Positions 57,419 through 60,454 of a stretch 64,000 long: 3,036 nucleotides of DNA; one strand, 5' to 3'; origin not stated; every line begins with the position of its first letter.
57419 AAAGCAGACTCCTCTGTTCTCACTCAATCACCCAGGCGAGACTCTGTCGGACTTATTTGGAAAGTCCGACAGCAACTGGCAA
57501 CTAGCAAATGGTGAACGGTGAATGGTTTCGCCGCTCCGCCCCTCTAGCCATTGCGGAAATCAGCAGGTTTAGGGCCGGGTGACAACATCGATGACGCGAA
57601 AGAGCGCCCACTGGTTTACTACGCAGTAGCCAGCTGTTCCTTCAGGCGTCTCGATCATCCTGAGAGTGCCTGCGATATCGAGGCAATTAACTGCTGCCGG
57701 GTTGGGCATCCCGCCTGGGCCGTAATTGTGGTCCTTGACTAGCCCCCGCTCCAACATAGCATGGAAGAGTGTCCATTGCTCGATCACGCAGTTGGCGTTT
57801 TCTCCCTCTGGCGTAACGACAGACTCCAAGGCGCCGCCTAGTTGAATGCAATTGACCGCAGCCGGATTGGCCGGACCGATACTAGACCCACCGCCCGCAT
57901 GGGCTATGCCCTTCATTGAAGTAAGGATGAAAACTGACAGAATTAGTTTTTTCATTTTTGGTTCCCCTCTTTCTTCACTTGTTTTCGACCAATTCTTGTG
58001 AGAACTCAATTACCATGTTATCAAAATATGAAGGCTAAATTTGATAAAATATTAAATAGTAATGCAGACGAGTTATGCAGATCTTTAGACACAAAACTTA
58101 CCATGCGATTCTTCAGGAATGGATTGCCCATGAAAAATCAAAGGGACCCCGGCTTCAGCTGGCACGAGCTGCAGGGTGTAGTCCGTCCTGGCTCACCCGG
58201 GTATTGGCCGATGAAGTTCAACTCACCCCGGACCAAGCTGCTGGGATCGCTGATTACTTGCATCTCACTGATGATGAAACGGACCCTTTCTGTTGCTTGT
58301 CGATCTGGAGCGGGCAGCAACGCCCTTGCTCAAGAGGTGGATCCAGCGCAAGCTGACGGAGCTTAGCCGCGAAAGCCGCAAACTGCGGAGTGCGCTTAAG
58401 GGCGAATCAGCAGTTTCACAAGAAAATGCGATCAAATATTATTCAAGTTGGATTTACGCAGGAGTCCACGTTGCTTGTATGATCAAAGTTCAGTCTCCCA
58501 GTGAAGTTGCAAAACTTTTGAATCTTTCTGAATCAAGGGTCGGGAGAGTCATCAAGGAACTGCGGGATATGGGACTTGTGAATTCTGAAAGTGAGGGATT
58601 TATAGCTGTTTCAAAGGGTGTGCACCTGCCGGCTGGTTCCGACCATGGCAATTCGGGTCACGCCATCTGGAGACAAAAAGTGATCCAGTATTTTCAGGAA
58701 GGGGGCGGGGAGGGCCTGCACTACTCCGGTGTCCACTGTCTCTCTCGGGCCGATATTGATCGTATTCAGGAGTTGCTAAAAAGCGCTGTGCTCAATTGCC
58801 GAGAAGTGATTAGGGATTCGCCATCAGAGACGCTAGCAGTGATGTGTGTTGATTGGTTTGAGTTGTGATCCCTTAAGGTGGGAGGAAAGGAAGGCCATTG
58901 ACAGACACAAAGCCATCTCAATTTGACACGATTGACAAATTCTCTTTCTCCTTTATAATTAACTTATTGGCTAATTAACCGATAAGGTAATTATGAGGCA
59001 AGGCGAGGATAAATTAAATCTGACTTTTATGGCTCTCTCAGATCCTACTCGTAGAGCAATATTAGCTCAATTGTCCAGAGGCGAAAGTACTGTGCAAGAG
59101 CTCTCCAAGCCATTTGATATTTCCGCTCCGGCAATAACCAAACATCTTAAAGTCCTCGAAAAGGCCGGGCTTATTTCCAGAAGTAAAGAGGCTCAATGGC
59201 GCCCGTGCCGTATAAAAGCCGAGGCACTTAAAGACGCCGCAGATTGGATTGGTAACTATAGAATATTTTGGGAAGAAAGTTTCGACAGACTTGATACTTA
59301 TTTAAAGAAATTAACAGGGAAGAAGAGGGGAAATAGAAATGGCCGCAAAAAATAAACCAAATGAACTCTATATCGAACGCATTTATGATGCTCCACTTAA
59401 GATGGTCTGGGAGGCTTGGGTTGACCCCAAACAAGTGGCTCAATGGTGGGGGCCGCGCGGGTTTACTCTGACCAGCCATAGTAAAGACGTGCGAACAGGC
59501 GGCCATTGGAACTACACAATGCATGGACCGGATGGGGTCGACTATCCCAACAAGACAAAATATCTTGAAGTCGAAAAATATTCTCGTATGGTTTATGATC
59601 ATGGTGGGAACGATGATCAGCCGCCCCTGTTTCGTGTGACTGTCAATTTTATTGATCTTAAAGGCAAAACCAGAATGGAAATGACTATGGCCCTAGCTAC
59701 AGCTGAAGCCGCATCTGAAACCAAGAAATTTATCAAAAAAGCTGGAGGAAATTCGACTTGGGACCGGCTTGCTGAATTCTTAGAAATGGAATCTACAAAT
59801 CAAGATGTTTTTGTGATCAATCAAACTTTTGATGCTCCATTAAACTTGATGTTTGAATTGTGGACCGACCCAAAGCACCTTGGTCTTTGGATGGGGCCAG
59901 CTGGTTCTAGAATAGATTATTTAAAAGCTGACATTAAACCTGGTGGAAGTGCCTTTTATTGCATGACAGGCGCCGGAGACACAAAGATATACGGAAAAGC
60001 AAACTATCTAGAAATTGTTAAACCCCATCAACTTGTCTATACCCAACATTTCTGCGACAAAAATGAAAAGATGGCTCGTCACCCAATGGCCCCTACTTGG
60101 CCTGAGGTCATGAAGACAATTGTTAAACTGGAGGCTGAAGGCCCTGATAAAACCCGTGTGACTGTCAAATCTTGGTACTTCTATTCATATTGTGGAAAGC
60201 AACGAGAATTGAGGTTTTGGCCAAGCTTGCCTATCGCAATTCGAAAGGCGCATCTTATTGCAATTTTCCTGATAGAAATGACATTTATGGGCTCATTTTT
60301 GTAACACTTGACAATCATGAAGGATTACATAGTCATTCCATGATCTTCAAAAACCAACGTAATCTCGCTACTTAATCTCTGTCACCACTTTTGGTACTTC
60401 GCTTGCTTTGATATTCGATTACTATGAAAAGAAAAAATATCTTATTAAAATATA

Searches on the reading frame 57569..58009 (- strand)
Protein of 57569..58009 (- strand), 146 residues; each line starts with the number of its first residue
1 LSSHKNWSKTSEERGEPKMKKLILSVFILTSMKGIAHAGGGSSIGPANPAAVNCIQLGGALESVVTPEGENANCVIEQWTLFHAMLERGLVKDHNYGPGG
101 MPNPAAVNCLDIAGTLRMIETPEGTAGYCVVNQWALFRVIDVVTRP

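Call 20: search_protein_families(library=pfam, proteins=[window:57569-58009:-], max_evalue=0.0001)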
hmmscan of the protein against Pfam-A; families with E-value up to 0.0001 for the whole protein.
window:57569-58009:- (146 aa): 1 family
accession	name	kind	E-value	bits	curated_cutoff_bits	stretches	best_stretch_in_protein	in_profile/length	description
PF03891.20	DUF333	-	1.3e-17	64.3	25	2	100-138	1-45/47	Domain of unknown function (DUF333)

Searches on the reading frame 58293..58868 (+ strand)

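Call 20: search_protein_families(library=pfam, proteins=[window:58293-58868:+], max_evalue=0.0001)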
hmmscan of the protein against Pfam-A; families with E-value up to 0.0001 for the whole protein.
window:58293-58868:+ (191 aa): 1 family
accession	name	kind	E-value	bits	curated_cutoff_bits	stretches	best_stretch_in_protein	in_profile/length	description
PF14394.12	DUF4423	-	5.2e-09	36.6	30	1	43-180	11-154/165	Domain of unknown function (DUF4423)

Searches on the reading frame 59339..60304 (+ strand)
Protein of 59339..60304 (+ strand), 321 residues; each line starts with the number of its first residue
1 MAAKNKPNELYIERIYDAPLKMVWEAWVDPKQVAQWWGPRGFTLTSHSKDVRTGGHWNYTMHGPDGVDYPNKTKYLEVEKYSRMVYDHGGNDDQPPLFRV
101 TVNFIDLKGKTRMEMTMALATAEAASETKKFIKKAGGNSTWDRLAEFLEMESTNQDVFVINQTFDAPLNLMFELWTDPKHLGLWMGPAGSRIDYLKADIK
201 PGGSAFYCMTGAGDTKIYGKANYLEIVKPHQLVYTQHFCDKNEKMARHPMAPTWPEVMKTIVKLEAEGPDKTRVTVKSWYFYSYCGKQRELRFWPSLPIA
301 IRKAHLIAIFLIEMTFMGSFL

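Call 20: search_protein_families(library=pfam, proteins=[window:59339-60304:+], max_evalue=0.0001)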
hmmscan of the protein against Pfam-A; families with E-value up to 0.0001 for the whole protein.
window:59339-60304:+ (321 aa): 1 family
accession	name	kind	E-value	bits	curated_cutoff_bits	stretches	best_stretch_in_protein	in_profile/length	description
PF08327.17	AHSA1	-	7e-46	156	22.1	2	17-149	1-125/125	Activator of Hsp90 ATPase homolog 1-like protein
